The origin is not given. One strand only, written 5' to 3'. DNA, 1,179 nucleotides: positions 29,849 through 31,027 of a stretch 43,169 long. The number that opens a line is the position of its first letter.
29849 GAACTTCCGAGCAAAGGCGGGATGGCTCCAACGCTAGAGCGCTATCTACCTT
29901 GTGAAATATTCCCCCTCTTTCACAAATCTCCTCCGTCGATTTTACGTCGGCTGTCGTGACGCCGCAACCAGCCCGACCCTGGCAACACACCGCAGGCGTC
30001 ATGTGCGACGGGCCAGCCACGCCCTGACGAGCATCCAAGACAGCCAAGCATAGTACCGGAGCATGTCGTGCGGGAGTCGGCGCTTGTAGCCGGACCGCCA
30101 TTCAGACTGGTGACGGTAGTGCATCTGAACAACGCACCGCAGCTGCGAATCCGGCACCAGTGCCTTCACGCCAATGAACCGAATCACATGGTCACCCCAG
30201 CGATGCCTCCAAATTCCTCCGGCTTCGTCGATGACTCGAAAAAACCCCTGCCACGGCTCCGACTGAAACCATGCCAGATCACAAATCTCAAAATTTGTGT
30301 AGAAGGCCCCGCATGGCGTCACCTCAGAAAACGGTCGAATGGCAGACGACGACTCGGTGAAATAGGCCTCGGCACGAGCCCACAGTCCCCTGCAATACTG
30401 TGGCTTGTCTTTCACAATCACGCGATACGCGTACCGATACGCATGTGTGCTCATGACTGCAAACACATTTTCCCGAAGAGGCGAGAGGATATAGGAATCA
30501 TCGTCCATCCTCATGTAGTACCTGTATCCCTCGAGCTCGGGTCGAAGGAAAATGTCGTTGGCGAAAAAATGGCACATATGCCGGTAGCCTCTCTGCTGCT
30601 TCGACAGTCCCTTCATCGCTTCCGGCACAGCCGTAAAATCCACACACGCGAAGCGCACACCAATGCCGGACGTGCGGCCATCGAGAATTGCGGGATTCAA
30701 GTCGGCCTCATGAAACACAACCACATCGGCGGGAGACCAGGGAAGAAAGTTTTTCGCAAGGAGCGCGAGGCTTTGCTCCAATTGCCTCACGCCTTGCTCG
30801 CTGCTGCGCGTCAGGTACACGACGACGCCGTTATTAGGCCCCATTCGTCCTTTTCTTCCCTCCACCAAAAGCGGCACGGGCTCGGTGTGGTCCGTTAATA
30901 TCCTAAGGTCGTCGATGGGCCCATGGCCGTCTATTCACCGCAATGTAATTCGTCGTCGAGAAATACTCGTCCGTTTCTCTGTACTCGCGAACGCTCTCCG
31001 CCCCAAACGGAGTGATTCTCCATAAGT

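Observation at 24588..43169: Co-localised bacterial homologs of the eukaryotic O-mannosylation toolkit (Dpm1-like GT2, TMTC-like GT-C/TPR, GT15)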

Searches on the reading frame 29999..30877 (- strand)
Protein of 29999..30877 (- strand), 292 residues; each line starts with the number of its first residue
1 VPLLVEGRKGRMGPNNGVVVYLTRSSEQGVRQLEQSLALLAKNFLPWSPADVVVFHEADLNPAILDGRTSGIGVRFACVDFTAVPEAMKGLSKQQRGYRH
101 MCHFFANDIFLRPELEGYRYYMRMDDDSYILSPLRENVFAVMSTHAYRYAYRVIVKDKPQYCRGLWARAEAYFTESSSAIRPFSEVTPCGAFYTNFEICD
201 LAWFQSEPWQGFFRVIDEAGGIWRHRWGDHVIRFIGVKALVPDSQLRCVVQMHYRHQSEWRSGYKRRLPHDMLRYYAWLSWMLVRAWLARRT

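Call 4: search_protein_families(library=pfam, proteins=[window:29999-30877:-], max_evalue=0.01)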
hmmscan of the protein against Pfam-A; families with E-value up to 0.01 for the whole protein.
window:29999-30877:- (292 aa): 1 family
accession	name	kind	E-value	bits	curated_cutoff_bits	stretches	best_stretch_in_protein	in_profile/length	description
PF01793.22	Glyco_transf_15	-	6.5e-25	88.6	25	1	94-257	151-324/325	Glycolipid 2-alpha-mannosyltransferase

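Call 7: search_solved_structures(query=window:29999-30877:-, max_evalue=1, show_alignments=2)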
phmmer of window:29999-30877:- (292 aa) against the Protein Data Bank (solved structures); distinct sequences matched with E-value up to 1: 3.
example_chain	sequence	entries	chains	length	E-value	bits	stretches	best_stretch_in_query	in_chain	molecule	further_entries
5a07_A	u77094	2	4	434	7.4e-15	58.3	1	96-256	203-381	PROBABLE MANNOSYLTRANSFERASE KTR4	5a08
7boo_A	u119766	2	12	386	1.1e-12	51.1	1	94-256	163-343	Alpha-1,2-mannosyltransferase (Ktr4), putative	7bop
1s4n_A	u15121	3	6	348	3.2e-10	43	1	94-257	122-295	Glycolipid 2-alpha-mannosyltransferase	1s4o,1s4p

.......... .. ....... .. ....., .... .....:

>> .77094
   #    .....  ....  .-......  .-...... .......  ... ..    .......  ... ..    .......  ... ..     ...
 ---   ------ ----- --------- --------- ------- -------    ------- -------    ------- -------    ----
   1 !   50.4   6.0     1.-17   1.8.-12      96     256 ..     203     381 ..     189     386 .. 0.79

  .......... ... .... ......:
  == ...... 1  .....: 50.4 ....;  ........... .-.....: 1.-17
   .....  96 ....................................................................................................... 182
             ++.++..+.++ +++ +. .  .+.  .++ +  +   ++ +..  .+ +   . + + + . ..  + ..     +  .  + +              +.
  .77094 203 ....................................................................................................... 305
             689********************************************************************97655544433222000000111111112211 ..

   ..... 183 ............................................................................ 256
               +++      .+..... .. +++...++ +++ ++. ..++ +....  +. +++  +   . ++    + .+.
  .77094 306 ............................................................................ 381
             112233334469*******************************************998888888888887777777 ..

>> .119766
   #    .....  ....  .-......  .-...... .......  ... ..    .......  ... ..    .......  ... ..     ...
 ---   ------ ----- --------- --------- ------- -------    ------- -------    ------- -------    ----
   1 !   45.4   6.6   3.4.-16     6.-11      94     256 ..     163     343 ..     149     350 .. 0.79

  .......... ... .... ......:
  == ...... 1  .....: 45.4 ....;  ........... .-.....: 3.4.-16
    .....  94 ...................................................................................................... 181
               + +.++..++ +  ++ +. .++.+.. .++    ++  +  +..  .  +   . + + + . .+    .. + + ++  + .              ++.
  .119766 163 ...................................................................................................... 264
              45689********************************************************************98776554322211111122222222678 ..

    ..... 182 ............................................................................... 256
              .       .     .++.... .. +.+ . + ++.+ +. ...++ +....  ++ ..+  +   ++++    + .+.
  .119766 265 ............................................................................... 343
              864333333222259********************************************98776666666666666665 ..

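Call 12: search_protein_families(library=ncbifam, proteins=[window:29999-30877:-], max_evalue=0.1)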
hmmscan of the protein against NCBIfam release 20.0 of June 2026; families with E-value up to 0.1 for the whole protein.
window:29999-30877:- (292 aa): 0 families

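Call 22: find_homologous_proteins(query=window:29999-30877:-, max_evalue=0.001)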
Query window:29999-30877:- (292 aa): 71 proteins with E <= 0.001 among 783 candidates.
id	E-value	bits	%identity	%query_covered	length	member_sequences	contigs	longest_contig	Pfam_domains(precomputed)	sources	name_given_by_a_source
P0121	1.7e-132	459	68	96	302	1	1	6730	PF01793.23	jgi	jgi:alpha 1,2-mannosyltransferase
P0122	2.8e-131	455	100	66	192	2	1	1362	PF01793.23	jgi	jgi:alpha 1,2-mannosyltransferase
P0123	6.0e-114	399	61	92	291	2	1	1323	PF01793.23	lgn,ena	-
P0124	1.6e-104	368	56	93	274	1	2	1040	PF01793.23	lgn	-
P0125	3.7e-102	360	55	93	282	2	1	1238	PF01793.23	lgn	-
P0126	5.7e-99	349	53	94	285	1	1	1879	PF01793.23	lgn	-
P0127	6.5e-99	349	59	85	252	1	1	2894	PF01793.23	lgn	-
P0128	3.0e-98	347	54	92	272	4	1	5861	PF01793.23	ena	-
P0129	3.1e-97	344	51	98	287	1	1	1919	PF01793.23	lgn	-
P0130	4.9e-96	340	52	93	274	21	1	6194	PF01793.23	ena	-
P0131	6.6e-96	339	54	93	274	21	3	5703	PF01793.23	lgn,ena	-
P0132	3.7e-95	337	54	90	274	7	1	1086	PF01793.23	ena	-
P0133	2.4e-94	334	52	93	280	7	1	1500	PF01793.23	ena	-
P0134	6.7e-93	329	50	94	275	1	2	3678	PF01793.23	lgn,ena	-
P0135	1.4e-92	328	52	93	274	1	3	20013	PF01793.23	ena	-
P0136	2.8e-92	327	56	89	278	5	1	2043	PF01793.23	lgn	-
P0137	6.0e-92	326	50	94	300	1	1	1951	PF01793.23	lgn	-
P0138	4.6e-91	323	51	93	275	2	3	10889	PF01793.23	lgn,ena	-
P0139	5.1e-90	320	54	93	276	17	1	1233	PF01793.23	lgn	-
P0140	1.9e-89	318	54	89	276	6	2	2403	PF01793.23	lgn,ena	-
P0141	2.4e-87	311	53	92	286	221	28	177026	PF01793.23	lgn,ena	-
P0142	4.1e-84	301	53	88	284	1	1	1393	PF01793.23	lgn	-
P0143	1.1e-82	296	48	94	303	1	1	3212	PF01793.23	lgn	-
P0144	2.9e-82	295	48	94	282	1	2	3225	PF01793.23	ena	-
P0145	3.4e-82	294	51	91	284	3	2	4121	PF01793.23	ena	-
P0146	2.7e-80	288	47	90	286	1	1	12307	PF01793.23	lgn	-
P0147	1.6e-78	282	49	95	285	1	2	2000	PF01793.23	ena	-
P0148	5.3e-78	281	48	95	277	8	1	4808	PF01793.23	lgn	-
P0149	7.3e-78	280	51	94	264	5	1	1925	PF01793.23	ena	-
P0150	4.9e-77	277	47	90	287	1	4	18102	PF01793.23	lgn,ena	-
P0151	5.6e-77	277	49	89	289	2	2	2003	PF01793.23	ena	-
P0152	8.3e-77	277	47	95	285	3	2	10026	PF01793.23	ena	-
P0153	1.3e-76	276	47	93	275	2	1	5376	PF01793.23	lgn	-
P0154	2.3e-76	275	47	89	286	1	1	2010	PF01793.23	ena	-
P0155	2.7e-76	275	48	89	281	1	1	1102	PF01793.23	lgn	-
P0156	9.3e-76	273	48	90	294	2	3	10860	PF01793.23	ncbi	-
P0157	1.5e-75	272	48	89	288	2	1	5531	PF01793.23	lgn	-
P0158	5.4e-75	271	46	94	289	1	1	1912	PF01793.23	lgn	-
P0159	9.8e-75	270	49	90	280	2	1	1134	PF01793.23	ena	-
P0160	1.7e-74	269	47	90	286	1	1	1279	PF01793.23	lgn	-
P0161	1.1e-73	266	45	95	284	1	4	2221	PF01793.23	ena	-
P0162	4.4e-73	264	45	89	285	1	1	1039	PF01793.23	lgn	-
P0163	3.3e-71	258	46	90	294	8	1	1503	PF01793.23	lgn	-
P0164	2.2e-70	255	54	75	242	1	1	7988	PF01793.23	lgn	-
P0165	2.5e-70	255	45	92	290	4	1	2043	PF01793.23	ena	-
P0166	3.0e-70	255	45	89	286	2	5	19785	PF01793.23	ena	-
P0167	8.4e-69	250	63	60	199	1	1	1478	PF01793.23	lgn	-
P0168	3.4e-68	248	44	89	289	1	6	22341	PF01793.23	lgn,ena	-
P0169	4.7e-68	248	51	78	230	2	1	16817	PF01793.23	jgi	-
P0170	1.2e-67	247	45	88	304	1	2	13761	PF01793.23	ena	-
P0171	1.4e-66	243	45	84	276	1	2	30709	PF01793.23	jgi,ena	jgi:hypothetical protein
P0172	4.0e-64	235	46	79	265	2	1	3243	PF01793.23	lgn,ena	-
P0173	1.4e-59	220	42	95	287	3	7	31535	PF01793.23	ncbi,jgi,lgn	jgi:hypothetical protein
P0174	5.1e-56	208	42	86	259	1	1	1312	PF01793.23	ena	-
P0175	1.2e-55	207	42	83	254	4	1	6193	PF01793.23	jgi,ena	-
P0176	1.6e-55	207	46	71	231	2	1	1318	PF01793.23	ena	-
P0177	3.0e-55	206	41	87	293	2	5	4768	PF01793.23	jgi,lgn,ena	jgi:hypothetical protein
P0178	4.4e-55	205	58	57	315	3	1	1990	PF01793.23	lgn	-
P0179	3.0e-53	199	39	84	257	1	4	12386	PF01793.23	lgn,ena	-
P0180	7.1e-53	198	38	85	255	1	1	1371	PF01793.23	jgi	jgi:hypothetical protein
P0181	8.2e-53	198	41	83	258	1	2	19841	PF01793.23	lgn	-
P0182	4.8e-51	192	39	83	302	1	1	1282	PF01793.23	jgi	-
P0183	2.5e-50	190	44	73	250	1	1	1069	PF01793.23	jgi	jgi:hypothetical protein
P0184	2.6e-50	190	38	87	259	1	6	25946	PF01793.23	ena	-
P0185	6.8e-50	188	38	85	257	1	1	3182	PF01793.23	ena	-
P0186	9.9e-50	188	38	84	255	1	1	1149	PF01793.23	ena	-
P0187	9.7e-48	181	38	85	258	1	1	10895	PF01793.23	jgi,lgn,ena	-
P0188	1.8e-47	180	39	83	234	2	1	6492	PF01793.23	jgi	jgi:hypothetical protein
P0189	1.5e-46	177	66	43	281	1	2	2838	PF01793.23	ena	-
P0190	9.6e-44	168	38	83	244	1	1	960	PF01793.23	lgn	-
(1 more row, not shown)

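Call 24: find_encoding_contigs(protein=P0141, flank=10000, max_places=3)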
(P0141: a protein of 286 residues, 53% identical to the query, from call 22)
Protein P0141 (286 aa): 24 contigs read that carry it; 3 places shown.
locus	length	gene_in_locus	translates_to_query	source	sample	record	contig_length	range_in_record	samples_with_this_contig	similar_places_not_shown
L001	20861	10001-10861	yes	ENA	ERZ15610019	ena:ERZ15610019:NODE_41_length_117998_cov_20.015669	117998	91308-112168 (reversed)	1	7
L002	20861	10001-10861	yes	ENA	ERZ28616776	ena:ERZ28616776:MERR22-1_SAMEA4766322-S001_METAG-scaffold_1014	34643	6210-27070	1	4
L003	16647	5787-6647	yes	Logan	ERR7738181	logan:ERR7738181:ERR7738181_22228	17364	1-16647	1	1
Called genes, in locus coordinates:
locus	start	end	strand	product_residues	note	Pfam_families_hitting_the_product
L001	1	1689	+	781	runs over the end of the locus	PF13802:Gal_mutarotas_2 (weak), PF01055:Glyco_hydro_31_2nd, PF21365:Glyco_hydro_31_3rd, PF17137:DUF5110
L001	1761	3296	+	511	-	PF00149:Metallophos (weak), PF12850:Metallophos_2 (faint)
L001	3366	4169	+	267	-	PF00106:adh_short, PF08659:KR, PF23441:SDR, PF13561:adh_short_C2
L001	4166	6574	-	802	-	PF01136:Peptidase_U32, PF12392:DUF3656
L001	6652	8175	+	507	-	PF02838:Glyco_hydro_20b, PF00728:Glyco_hydro_20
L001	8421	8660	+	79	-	PF09820:AAA-ATPase_like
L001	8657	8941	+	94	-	PF00535:Glycos_transf_2, PF13641:Glyco_tranf_2_3 (weak)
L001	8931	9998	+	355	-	PF26337:Gtf3_C (weak)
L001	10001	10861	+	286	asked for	PF01793:Glyco_transf_15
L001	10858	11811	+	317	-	PF13692:Glyco_trans_1_4, PF00534:Glycos_transf_1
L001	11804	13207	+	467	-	-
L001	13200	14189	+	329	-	-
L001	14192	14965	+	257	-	PF18922:DUF5672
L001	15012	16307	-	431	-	PF00534:Glycos_transf_1, PF13692:Glyco_trans_1_4, PF20706:GT4-conflict (weak)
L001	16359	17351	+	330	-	PF01370:Epimerase, PF04321:RmlD_sub_bind, PF16363:GDP_Man_Dehyd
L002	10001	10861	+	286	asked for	PF01793:Glyco_transf_15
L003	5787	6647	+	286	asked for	PF01793:Glyco_transf_15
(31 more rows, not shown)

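Call 26: find_encoding_contigs(protein=P0121, flank=10000, max_places=3)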
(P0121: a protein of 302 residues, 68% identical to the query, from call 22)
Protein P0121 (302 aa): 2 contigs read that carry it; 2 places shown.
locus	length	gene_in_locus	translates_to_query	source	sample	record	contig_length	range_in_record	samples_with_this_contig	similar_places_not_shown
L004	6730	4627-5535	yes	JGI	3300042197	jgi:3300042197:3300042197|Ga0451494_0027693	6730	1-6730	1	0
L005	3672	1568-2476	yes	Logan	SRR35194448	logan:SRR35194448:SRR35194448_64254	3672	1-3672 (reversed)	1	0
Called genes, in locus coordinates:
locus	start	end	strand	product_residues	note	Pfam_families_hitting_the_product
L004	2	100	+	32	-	?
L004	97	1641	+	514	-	PF02310:B12-binding (weak), PF04055:Radical_SAM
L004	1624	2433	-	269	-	PF13489:Methyltransf_23, PF13847:Methyltransf_31 (faint), PF08241:Methyltransf_11 (weak), PF08242:Methyltransf_12 (weak)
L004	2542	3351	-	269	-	-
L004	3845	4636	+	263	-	PF05050:Methyltransf_21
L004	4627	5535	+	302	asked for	PF01793:Glyco_transf_15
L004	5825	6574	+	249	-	-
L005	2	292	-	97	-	?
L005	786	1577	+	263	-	PF05050:Methyltransf_21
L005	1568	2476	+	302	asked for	PF01793:Glyco_transf_15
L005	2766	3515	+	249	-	-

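Call 52: find_related_loci(query=A4, collection=genome_contigs, flank=10000)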
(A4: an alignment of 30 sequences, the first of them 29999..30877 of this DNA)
Query A4 (292 aa) in genome_contigs; peptide patterns used: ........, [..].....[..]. (x = any residue, [..] = any of these).
26 stretches matched a pattern; 7 encode a relative of the query (tblastn E <= 1e-3); 7 distinct loci.
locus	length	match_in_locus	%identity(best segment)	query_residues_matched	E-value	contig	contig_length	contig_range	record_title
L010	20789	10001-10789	53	18-285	2e-91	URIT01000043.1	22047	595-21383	uncultured bacterium isolate UMGS1035 genome assembly, contig: NODE_2022_length_22047_cov_33.413696, whole genome shotgu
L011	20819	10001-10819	51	8-285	1e-88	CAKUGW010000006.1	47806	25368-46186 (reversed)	MAG: uncultured Kiritimatiellaeota bacterium isolate REFINED_METABAT215_TOP10_CONTIGS_1500_ASSEMBLY_K77_MERGED__Nepal_Mo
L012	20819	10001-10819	50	7-277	1e-87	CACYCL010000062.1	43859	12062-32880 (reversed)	uncultured bacterium isolate RUG11810 genome assembly, contig: RUG11810_asm_62, whole genome shotgun sequence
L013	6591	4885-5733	47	16-291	3e-82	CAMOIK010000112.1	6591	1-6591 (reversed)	MAG: uncultured Verrucomicrobia bacterium isolate SRR873605_bin.63_metaWRAP_v1.3_MAG genome assembly, contig: NODE_35773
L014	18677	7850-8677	48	16-291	2e-80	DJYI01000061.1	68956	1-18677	MAG TPA_asm: Verrucomicrobia bacterium UBA6982 UBA6982_contig_8990, whole genome shotgun sequence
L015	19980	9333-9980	29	51-258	1e-15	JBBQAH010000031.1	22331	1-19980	MAG: Burkholderiales bacterium isolate Co_metawrap_1483 Cmw_1483_k141_16626839_length_22331_cov_19.9932, whole genome sh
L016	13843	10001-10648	27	21-229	2e-15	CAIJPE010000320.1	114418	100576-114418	MAG: uncultured beta proteobacterium isolate T7_bin-616 genome assembly, contig: bin-616:320/426, whole genome shotgun s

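Call 77: search_protein_representatives(alignment_id=A4)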
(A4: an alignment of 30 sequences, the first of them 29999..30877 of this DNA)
Query: 30 sequences, 279 profile positions. Proteins with E-value up to 0.001 (for the whole library): 4320; up to 1e-10: 2689; up to 1e-30: 576. The best 150 are listed.
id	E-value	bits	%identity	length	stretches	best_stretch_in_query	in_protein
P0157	3.6e-116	403.6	-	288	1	2-277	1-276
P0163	1.9e-100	352.1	-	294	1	3-278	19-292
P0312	1.2e-94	333.0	-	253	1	1-253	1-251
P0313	5.8e-88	311.1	-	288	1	2-260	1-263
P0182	3.6e-86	305.2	-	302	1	3-275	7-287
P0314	5.3e-84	298.1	-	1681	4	3-249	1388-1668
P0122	1.2e-83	297.0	-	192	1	90-277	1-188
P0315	1.5e-83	296.6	-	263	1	2-250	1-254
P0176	5.0e-83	294.9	-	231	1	3-210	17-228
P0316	7.0e-82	291.2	-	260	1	2-253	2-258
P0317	9.0e-82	290.8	-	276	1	2-254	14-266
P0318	1.4e-75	270.5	-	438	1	4-247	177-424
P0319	5.0e-74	265.4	-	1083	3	3-246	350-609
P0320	2.0e-72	260.1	-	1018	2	3-249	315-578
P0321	2.3e-71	256.7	-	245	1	1-247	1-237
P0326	1.8e-68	247.2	-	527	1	3-248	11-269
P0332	1.2e-65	237.8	-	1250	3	4-246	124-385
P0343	3.1e-61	223.4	-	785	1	4-253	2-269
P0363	4.8e-56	206.4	-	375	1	5-258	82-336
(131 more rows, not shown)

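Call 78: list_cluster_members(proteins=[P0312, P0313, P0314, P0318, P0319, P0326, P0332, P0343, P0363, P0157])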
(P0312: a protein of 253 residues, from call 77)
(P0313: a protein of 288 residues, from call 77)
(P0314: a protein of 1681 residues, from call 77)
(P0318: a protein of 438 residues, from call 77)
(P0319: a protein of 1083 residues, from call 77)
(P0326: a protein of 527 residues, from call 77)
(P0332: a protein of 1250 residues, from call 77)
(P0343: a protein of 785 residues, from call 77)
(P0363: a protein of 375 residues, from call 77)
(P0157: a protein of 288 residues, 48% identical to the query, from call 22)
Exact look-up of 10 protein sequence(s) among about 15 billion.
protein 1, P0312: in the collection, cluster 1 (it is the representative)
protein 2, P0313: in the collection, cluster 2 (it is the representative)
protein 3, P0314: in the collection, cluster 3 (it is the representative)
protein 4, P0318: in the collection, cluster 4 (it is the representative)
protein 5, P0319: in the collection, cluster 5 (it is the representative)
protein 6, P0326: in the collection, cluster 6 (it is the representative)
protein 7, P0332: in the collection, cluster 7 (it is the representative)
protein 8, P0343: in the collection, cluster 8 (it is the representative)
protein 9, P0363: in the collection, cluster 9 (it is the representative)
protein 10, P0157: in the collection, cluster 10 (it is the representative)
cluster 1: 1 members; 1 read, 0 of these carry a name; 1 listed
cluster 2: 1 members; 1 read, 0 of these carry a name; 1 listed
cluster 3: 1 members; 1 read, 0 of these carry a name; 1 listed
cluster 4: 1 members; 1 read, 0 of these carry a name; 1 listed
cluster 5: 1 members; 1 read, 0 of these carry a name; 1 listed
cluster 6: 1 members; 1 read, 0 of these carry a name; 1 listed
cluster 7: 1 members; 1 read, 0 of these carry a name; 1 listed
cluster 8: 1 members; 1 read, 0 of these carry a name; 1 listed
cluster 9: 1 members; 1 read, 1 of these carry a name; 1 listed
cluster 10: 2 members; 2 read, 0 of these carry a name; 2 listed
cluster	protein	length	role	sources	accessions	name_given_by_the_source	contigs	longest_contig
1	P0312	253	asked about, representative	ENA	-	-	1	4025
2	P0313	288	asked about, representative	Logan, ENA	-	-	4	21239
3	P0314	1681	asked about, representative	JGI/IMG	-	-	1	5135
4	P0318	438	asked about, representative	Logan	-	-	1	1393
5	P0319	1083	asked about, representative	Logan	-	-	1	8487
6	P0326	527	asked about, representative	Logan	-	-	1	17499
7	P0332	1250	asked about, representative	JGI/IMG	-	-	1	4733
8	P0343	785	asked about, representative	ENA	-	-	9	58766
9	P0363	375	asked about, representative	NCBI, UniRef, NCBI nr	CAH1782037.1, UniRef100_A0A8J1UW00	unnamed protein product [Owenia fusiformis] | Uncharacterized protein n=1 Tax=Owenia fusiformis TaxID=6347 RepID=A0A8J1UW00_OWEFU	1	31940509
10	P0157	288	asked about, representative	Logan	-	-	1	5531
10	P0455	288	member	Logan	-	-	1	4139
